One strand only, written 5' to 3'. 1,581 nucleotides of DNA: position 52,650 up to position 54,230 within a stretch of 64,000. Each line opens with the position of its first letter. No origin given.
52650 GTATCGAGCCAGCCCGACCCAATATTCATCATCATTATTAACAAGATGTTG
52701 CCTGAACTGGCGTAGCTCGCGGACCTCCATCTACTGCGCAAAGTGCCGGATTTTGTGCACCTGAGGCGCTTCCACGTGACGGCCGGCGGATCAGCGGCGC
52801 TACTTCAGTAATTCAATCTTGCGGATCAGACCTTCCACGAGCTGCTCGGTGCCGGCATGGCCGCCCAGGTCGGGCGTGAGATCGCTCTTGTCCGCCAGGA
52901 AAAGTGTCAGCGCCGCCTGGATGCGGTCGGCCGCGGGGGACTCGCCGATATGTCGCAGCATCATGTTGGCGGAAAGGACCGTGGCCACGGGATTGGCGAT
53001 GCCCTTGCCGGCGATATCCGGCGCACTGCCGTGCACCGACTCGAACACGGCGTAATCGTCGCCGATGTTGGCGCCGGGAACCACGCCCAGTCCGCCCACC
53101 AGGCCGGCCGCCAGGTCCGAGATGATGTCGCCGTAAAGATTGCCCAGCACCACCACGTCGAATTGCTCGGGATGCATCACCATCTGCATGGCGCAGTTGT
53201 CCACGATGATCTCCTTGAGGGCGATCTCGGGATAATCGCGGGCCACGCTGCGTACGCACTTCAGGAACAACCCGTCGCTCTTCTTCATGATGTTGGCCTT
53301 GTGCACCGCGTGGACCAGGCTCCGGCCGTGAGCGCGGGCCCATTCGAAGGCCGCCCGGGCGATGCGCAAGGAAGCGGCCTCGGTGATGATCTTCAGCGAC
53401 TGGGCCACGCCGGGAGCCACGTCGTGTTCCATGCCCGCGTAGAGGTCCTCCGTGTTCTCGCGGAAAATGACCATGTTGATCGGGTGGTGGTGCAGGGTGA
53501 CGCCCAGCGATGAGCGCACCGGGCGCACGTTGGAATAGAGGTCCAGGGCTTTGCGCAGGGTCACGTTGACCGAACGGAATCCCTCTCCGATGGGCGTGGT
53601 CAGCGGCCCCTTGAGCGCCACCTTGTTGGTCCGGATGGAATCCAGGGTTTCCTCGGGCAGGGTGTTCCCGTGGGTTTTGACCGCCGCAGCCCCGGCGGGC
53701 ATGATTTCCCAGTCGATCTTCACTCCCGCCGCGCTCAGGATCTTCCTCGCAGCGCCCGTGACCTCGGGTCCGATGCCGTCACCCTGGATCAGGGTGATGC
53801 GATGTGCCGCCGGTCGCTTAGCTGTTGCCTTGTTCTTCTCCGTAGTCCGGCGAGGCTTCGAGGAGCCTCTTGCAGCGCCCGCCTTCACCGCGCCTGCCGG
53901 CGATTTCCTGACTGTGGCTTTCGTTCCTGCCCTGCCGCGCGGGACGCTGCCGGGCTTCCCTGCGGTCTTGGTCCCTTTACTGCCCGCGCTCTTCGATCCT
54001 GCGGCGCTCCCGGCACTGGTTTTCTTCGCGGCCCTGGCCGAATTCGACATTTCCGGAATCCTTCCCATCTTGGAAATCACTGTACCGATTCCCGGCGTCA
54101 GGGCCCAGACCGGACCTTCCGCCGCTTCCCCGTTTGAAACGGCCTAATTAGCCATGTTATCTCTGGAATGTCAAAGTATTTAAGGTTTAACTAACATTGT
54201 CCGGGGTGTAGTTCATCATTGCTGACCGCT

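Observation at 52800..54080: Isocitrate dehydrogenase fused to a 95-residue Lys/Ala/Gly-rich histone-H1-like N-terminal tail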

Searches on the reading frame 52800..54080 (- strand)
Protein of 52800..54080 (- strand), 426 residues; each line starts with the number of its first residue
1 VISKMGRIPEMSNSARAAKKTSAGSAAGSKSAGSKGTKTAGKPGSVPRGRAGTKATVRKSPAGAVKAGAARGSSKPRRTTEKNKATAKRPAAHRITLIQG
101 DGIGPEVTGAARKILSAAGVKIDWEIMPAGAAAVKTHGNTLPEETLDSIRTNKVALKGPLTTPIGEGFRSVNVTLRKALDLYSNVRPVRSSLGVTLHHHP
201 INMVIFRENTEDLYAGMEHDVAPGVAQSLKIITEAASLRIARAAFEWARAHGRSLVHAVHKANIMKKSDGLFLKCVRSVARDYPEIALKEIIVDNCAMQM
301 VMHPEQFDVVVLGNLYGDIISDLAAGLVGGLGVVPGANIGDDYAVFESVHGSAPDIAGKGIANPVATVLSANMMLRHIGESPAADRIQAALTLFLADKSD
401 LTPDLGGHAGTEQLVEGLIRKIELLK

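Call 4: search_protein_families(library=pfam, proteins=[window:52800-54080:-], max_evalue=0.1)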
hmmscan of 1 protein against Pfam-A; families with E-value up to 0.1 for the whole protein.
window:52800-54080:- (426 aa): 1 family
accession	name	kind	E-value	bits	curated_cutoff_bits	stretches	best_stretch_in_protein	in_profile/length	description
PF00180.25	Iso_dh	-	4.9e-106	355.3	27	1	95-416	2-346/348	Isocitrate/isopropylmalate dehydrogenase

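Call 5: search_protein_families(library=ncbifam, proteins=[window:52800-54080:-], max_evalue=0.01)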
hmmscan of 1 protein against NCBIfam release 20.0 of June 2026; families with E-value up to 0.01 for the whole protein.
window:52800-54080:- (426 aa): 16 families
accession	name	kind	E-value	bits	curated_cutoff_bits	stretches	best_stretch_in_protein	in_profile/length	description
NF006529.0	PRK08997.1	equivalog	2e-124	414.9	510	1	93-421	4-334/335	isocitrate dehydrogenase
TIGR00175.1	mito_nad_idh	equivalog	6.7e-121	403.5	432.4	1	93-422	4-334/334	isocitrate dehydrogenase (NAD(+))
NF006673.0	PRK09222.1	equivalog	7.5e-115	384.6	509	1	93-404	5-317/482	NADP-dependent isocitrate dehydrogenase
TIGR02088.1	LEU3_arch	subfamily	4.8e-109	364.5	409.8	1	95-417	1-322/324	isopropylmalate/isohomocitrate dehydrogenases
NF040626.1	AksF2_Meth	equivalog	6.9e-108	360.8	540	1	94-423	3-331/333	homoisocitrate dehydrogenase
TIGR02924.1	ICDH_alpha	equivalog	1.5e-93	314.4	561.35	1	94-392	2-302/473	isocitrate dehydrogenase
NF040619.1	AksF_Meth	equivalog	3.8e-89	299.2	500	1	94-416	3-341/343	homoisocitrate dehydrogenase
TIGR00183.1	prok_nadp_idh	equivalog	4.1e-77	259.8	567.3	3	87-231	21-175/417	isocitrate dehydrogenase (NADP(+))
NF040855.1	iso_homocit_dh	equivalog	2.7e-73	247.2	680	1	93-422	2-319/345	isocitrate--homoisocitrate dehydrogenase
NF005425.0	PRK07006.1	equivalog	2.9e-73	247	490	3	84-221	18-167/416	NADP-dependent isocitrate dehydrogenase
NF002898.0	PRK03437.1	equivalog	3.1e-70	237.2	393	1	93-400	5-328/347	3-isopropylmalate dehydrogenase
NF005036.0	PRK06451.1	equivalog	2.4e-69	234.1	484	3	90-221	21-162/412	NADP-dependent isocitrate dehydrogenase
TIGR02089.1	TTC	equivalog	9.2e-67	225.4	470.4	1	92-420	3-350/352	tartrate dehydrogenase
TIGR00169.1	leuB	equivalog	2.2e-65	221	353.2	1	94-416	1-343/349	3-isopropylmalate dehydrogenase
NF006048.0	PRK08194.1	equivalog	2.9e-57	194.4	501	1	94-423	5-350/352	tartrate dehydrogenase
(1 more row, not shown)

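Call 6: find_homologous_proteins(query=window:52800-54080:-)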
Query window:52800-54080:- (426 aa): 8000 proteins with E <= 0.001 among 8000 candidates; the best 120 are listed.
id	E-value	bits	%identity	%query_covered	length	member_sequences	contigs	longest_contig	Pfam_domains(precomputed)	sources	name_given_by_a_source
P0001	7.0e-266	900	100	98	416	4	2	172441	PF00180.26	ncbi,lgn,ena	-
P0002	2.9e-200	683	-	-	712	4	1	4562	PF00180.26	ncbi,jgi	jgi:isocitrate dehydrogenase (NAD+)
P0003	7.6e-184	629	84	78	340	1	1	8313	PF00180.26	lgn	-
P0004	2.7e-182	624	84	79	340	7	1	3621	PF00180.26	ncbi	-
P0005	9.5e-180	616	84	78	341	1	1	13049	PF00180.26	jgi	-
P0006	1.0e-179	616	82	79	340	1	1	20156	PF00180.26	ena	-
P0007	3.3e-178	611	81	79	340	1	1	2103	PF00180.26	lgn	-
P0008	4.0e-178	611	81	79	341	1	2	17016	PF00180.26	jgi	jgi:isocitrate dehydrogenase (NAD+)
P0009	1.7e-176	605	79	80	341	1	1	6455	PF00180.26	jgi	jgi:isocitrate dehydrogenase (NAD+)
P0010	3.9e-176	604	79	80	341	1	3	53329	PF00180.26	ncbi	-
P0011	3.2e-175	601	79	78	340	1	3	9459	PF00180.26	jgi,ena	jgi:isocitrate dehydrogenase (NAD+)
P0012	1.4e-173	596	79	80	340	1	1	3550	PF00180.26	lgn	-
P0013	2.0e-173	595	77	80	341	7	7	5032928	PF00180.26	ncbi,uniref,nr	ncbi:isocitrate/isopropylmalate dehydrogenase family protein [Caldithrix abyssi]|uniref:Isocitrate d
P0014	3.5e-173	594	79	80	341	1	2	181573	PF00180.26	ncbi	-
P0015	3.8e-172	591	80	79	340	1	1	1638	PF00180.26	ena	-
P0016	9.5e-172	590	78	78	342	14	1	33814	PF00180.26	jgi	-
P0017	1.2e-171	589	80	78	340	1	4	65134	PF00180.26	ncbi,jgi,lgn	jgi:isocitrate dehydrogenase (NAD+)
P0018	1.2e-171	589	79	79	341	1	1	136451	PF00180.26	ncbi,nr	ncbi:MAG: isocitrate/isopropylmalate dehydrogenase family protein [Calditrichaceae bacterium]|nr:iso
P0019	1.3e-171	589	78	78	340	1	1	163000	PF00180.26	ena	-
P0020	1.4e-171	589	79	79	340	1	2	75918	PF00180.26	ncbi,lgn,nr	ncbi:MAG: isocitrate/isopropylmalate dehydrogenase family protein [Calditrichaeota bacterium]|nr:MAG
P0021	4.8e-171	587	76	80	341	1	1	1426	PF00180.26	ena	-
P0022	5.1e-171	587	79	78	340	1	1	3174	PF00180.26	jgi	jgi:isocitrate dehydrogenase (NAD+)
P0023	5.2e-171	587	79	78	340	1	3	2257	PF00180.26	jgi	jgi:isocitrate dehydrogenase (NAD+)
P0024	6.7e-171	587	79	78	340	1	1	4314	PF00180.26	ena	-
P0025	1.2e-170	586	78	78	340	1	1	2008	PF00180.26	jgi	jgi:isocitrate dehydrogenase (NAD+)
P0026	2.2e-170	585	78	78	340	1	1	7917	PF00180.26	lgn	-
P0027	2.4e-170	585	76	80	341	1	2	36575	PF00180.26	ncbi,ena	-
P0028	3.3e-170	585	78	78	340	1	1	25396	PF00180.26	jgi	-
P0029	3.4e-170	584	77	78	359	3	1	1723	PF00180.26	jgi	-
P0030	4.2e-170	584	79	78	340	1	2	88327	PF00180.26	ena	-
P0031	1.7e-169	582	78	78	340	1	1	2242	PF00180.26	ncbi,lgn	-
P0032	3.4e-169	581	79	78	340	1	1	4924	PF00180.26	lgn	-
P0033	6.0e-169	580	75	80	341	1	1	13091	PF00180.26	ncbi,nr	ncbi:MAG: NAD-dependent isocitrate dehydrogenase [Caldithrix sp.]|nr:NAD-dependent isocitrate dehydr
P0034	6.3e-169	580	79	78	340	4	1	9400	PF00180.26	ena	-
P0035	8.0e-169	580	78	79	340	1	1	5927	PF00180.26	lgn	-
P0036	8.6e-169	580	78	79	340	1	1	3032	PF00180.26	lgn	-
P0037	2.1e-168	579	77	79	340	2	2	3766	PF00180.26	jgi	jgi:isocitrate dehydrogenase (NAD+)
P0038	2.9e-168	578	77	78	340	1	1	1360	PF00180.26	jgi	jgi:isocitrate dehydrogenase (NAD+)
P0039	5.4e-168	577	75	80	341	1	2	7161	PF00180.26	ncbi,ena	-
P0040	6.3e-168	577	77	78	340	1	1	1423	PF00180.26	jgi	jgi:isocitrate dehydrogenase (NAD+)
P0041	7.0e-168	577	75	80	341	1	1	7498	PF00180.26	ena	-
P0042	8.9e-168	577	75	80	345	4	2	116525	PF00180.26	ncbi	-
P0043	9.1e-168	576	75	80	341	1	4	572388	PF00180.26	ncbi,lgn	-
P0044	9.1e-168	576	78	78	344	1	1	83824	PF00180.26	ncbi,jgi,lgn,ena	-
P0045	9.7e-168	576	77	78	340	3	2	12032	PF00180.26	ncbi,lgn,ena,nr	ncbi:MAG: isocitrate/isopropylmalate dehydrogenase family protein [Calditrichaceae bacterium]|nr:iso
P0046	1.3e-167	576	78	78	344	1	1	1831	PF00180.26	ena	-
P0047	1.3e-167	576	77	78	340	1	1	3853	PF00180.26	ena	-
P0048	1.3e-167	576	77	80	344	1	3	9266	PF00180.26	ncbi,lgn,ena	-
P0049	1.6e-167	576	77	78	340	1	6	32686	PF00180.26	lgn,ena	-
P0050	2.2e-167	575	78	78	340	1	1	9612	PF00180.26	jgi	-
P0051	2.2e-167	575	77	79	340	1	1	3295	PF00180.26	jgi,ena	-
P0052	3.4e-167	575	78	78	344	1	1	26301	PF00180.26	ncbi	-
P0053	3.5e-167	575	75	78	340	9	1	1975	PF00180.26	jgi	jgi:isocitrate dehydrogenase (NAD+)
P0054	3.9e-167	574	77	80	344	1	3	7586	PF00180.26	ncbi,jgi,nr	ncbi:NAD-dependent isocitrate dehydrogenase [candidate division KSB1 bacterium]|nr:MAG: NAD-dependen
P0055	4.9e-167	574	78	78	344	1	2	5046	PF00180.26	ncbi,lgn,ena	-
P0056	5.0e-167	574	75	78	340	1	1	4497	PF00180.26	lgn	-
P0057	5.6e-167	574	76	80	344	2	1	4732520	PF00180.26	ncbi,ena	-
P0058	5.6e-167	574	77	78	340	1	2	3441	PF00180.26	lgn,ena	-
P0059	8.1e-167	573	78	78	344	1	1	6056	PF00180.26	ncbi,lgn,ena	-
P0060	8.6e-167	573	77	80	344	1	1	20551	PF00180.26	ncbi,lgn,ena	-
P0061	1.0e-166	573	78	78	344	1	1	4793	PF00180.26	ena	-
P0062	1.0e-166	573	77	79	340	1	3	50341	PF00180.26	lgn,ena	-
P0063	1.1e-166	573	77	79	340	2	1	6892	PF00180.26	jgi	-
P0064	1.1e-166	573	76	80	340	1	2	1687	PF00180.26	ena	-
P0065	1.4e-166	573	77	78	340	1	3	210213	PF00180.26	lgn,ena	-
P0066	1.6e-166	572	75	79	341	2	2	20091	PF00180.26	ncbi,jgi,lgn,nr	ncbi:MAG: isocitrate/isopropylmalate dehydrogenase family protein [Calditrichaeota bacterium]|nr:MAG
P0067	2.2e-166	572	76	78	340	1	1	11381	PF00180.26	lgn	-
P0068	2.6e-166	572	77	78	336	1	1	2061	PF00180.26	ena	-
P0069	3.0e-166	571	78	78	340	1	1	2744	PF00180.26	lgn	-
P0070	3.1e-166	571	77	77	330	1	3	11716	PF00180.26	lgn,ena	-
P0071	3.2e-166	571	77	78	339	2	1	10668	PF00180.26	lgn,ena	-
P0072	4.5e-166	571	77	77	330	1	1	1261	PF00180.26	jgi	jgi:isocitrate dehydrogenase (NAD+)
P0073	5.2e-166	571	75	78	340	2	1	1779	PF00180.26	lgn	-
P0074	6.2e-166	570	77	80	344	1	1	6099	PF00180.26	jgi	jgi:isocitrate dehydrogenase (NAD+)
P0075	6.3e-166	570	77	77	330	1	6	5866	PF00180.26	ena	-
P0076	1.4e-165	569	76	80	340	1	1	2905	PF00180.26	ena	-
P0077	2.4e-165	568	75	80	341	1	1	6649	PF00180.26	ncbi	-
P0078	2.7e-165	568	77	78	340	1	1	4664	PF00180.26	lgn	-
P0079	5.3e-165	567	76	80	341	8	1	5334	PF00180.26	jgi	jgi:isocitrate dehydrogenase (NAD+)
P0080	6.4e-165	567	75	80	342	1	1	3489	PF00180.26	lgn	-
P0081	8.1e-165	567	74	80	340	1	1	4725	PF00180.26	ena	-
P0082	8.3e-165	567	73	81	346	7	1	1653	PF00180.26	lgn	-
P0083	1.4e-164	566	77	78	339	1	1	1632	PF00180.26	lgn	-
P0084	1.4e-164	566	77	78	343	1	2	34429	PF00180.26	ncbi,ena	-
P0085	1.6e-164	566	75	78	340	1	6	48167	PF00180.26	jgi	jgi:isocitrate dehydrogenase (NAD+)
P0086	1.7e-164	566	74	80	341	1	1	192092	PF00180.26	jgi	jgi:isocitrate dehydrogenase (NAD+)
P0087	1.7e-164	566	75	78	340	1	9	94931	PF00180.26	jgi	jgi:isocitrate dehydrogenase (NAD+)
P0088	2.4e-164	565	74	80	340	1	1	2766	PF00180.26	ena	-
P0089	3.0e-164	565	75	80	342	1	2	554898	PF00180.26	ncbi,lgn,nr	ncbi:MAG: isocitrate/isopropylmalate dehydrogenase family protein [Calditrichae bacterium]|nr:isocit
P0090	3.0e-164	565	76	78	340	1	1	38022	PF00180.26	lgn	-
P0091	4.3e-164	564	74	80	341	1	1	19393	PF00180.26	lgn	-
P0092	1.2e-163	563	76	79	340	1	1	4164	PF00180.26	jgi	jgi:isocitrate dehydrogenase (NAD+)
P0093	1.5e-163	563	76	78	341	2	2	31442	PF00180.26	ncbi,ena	-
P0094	2.0e-163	562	74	80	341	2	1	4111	PF00180.26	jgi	jgi:isocitrate dehydrogenase (NAD+)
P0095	2.6e-163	562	72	81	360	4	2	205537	PF00180.26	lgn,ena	-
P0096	4.8e-163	561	74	80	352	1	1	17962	PF00180.26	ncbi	-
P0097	1.0e-162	560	75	78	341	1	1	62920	PF00180.26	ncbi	-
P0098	1.1e-162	560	75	78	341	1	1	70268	PF00180.26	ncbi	-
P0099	1.2e-162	560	75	80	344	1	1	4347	PF00180.26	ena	-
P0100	1.6e-162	559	75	78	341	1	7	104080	PF00180.26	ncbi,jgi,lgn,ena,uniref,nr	ncbi:MAG TPA: isocitrate/isopropylmalate dehydrogenase family protein [Caldithrix abyssi]|uniref:Iso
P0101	3.8e-162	558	74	80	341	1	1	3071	PF00180.26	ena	-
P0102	4.3e-162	558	74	80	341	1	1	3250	PF00180.26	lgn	-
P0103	1.1e-161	556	75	78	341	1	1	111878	PF00180.26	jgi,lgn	jgi:isocitrate dehydrogenase (NAD+)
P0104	1.6e-161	556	74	80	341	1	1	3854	PF00180.26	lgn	-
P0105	1.6e-161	556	74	80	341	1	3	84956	PF00180.26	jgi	-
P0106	2.3e-161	555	75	78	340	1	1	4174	PF00180.26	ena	-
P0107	2.8e-161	555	73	80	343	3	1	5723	PF00180.26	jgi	jgi:isocitrate dehydrogenase (NAD+)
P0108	4.6e-161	554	73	78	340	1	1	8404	PF00180.26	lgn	-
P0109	5.6e-161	554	74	78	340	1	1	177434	PF00180.26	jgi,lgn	-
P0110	8.1e-161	554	73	79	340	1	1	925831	PF00180.26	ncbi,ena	-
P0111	1.7e-160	553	74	78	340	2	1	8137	PF00180.26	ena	-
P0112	1.9e-160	552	74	80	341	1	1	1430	PF00180.26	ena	-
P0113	2.0e-160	552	74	80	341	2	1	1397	PF00180.26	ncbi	-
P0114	2.8e-160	552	73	79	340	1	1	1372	PF00180.26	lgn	-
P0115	2.9e-160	552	71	81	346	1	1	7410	PF00180.26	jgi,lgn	-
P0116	6.1e-160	551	74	79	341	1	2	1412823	PF00180.26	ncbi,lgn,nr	ncbi:MAG: isocitrate/isopropylmalate dehydrogenase family protein [Calditrichaeota bacterium]|nr:MAG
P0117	6.2e-160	551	74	80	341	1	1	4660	PF00180.26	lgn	-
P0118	9.7e-160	550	74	78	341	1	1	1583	PF00180.26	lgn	-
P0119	1.9e-159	549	74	78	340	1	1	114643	PF00180.26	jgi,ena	-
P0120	2.0e-159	549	72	80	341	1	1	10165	PF00180.26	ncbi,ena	-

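Call 11: find_related_loci(query=window:52800-54050:-, collection=genome_contigs, flank=4000)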
Query window:52800-54050:- (416 aa) in genome_contigs; peptide patterns used: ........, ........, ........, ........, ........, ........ (x = any residue, [..] = any of these).
381 stretches matched a pattern; 265 encode a relative of the query (tblastn E <= 1e-3); the best 80 are kept; 80 distinct loci.
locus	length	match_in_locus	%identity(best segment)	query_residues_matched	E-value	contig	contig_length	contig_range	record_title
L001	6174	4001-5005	84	82-416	0e+0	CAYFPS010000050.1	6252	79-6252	MAG TPA_asm: uncultured Bacteroidaceae bacterium isolate ERP019367_co1_104 genome assembly, contig: NODE_7148_length_625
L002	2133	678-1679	81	83-416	0e+0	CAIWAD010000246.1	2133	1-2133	uncultured bacterium isolate LaPlata_bin-1558 genome assembly, contig: bin-1558:246/296, whole genome shotgun sequence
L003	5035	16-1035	76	77-416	0e+0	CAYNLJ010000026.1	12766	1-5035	MAG TPA_asm: uncultured Caldithrix sp. isolate SRP162660_co1_115 genome assembly, contig: NODE_3381_length_12766_cov_9.4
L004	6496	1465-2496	78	72-416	0e+0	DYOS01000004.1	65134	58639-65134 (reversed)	MAG TPA_asm: Caldithrix sp. isolate SulCav_GS09_5_48_20 SulCav_GS09_5_386_length_65134_cov_12_400160, whole genome shotg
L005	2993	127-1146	76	77-416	0e+0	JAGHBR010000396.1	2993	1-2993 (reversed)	MAG: Caldisericaceae bacterium isolate AUK261 PB_MBMC_215_c_000000000471, whole genome shotgun sequence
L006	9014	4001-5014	79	79-416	2e-180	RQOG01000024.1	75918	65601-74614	MAG: Calditrichaeota bacterium isolate Zgenome_0002 k87_434919, whole genome shotgun sequence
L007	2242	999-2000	78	83-416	0e+0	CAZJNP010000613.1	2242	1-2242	MAG TPA_asm: uncultured Calditrichaceae bacterium isolate binchicken_co172_69 genome assembly, contig: NODE_58334_length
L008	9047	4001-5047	75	61-416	2e-178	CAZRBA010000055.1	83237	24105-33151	MAG TPA_asm: uncultured Caldithrix sp. isolate binchicken_co219_178 genome assembly, contig: k141_392322, whole genome s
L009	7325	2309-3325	75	78-416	2e-178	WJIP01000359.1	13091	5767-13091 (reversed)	MAG: Caldithrix sp. isolate Bin_012 k141_4362678, whole genome shotgun sequence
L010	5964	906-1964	73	61-416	7e-179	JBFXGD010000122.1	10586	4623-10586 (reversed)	MAG: Calditrichaceae bacterium isolate CA_2019_TPIn_155 NODE_23261_length_10586_cov_5.138828_TPIn, whole genome shotgun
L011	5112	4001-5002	78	83-416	0e+0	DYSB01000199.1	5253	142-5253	MAG TPA_asm: Acetofilamentum sp. isolate SulCav_PC08_3_68_11 SulCav_PC08-3_14446_length_5253_cov_5.712967, whole genome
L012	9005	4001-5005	78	82-416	4e-178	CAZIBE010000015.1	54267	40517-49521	MAG TPA_asm: uncultured Calditrichaceae bacterium isolate binchicken_co64_112 genome assembly, contig: NODE_318_length_5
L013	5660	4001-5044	74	69-416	4e-178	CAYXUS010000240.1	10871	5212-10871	MAG TPA_asm: uncultured Caldithrix sp. isolate binchicken_co381_46 genome assembly, contig: k141_147738, whole genome sh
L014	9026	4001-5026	75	75-416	7e-177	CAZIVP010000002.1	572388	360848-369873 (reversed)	MAG TPA_asm: uncultured Calditrichaceae bacterium isolate SRP141376_co1_2 genome assembly, contig: NODE_4_length_572388_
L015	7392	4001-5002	77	83-416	9e-177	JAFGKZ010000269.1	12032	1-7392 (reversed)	MAG: Calditrichaceae bacterium isolate Zod_Metabat.370 k87_13678462, whole genome shotgun sequence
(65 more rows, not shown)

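Call 13: list_cluster_members(proteins=[P0001, P0095, P0096])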
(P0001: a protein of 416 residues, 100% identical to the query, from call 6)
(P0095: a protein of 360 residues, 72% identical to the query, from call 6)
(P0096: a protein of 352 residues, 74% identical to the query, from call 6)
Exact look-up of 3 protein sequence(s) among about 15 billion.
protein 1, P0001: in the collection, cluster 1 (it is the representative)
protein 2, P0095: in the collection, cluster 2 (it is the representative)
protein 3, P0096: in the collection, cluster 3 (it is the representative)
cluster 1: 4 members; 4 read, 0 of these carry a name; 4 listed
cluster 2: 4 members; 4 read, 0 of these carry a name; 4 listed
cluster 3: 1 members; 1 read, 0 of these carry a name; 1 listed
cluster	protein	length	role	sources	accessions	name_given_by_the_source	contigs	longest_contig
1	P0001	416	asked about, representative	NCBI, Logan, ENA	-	-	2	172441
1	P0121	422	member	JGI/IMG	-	-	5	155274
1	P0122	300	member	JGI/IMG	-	-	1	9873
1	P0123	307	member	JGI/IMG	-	-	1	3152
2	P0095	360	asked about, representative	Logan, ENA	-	-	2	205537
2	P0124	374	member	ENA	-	-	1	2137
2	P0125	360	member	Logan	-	-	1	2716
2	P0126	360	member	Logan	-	-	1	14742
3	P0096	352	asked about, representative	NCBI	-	-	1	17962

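Call 14: find_encoding_contigs(protein=P0001, flank=6000, max_places=10)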
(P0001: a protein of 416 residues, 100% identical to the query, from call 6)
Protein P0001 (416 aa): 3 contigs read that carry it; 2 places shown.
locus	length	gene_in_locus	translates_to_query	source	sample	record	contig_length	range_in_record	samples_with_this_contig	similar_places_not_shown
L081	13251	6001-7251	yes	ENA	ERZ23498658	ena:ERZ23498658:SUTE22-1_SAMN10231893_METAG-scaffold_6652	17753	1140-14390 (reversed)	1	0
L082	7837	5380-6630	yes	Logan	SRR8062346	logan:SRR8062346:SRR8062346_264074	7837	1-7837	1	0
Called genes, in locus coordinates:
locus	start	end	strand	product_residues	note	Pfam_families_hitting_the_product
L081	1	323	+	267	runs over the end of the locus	PF13386:DsbD_2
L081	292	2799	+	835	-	PF12156:ATPase-cat_bd, PF00403:HMA, PF00122:E1-E2_ATPase, PF00702:Hydrolase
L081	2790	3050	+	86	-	PF03597:FixS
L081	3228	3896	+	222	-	PF04542:Sigma70_r2 (weak), PF08281:Sigma70_r4_2, PF04545:Sigma70_r4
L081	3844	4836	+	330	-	-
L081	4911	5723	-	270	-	-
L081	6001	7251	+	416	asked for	PF00180:Iso_dh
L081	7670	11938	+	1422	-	PF00082:Peptidase_S8, PF13620:CarboxypepD_reg, PF13715:CarbopepD_reg_2 (weak), PF13620:CarboxypepD_reg, PF07610:DUF1573 (weak), PF22544:HYDIN_VesB_CFA65-like_Ig (weak)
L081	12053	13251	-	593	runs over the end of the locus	PF01590:GAF (faint), PF08448:PAS_4, PF13426:PAS_9, PF24820:Diguanyl_cycl_sensor (faint), PF00989:PAS, PF08448:PAS_4, PF13188:PAS_8 (weak), PF13426:PAS_9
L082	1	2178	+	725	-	?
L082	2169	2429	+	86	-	PF03597:FixS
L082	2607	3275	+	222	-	PF04542:Sigma70_r2 (weak), PF08281:Sigma70_r4_2, PF04545:Sigma70_r4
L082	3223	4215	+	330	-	-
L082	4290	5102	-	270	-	-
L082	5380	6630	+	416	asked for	PF00180:Iso_dh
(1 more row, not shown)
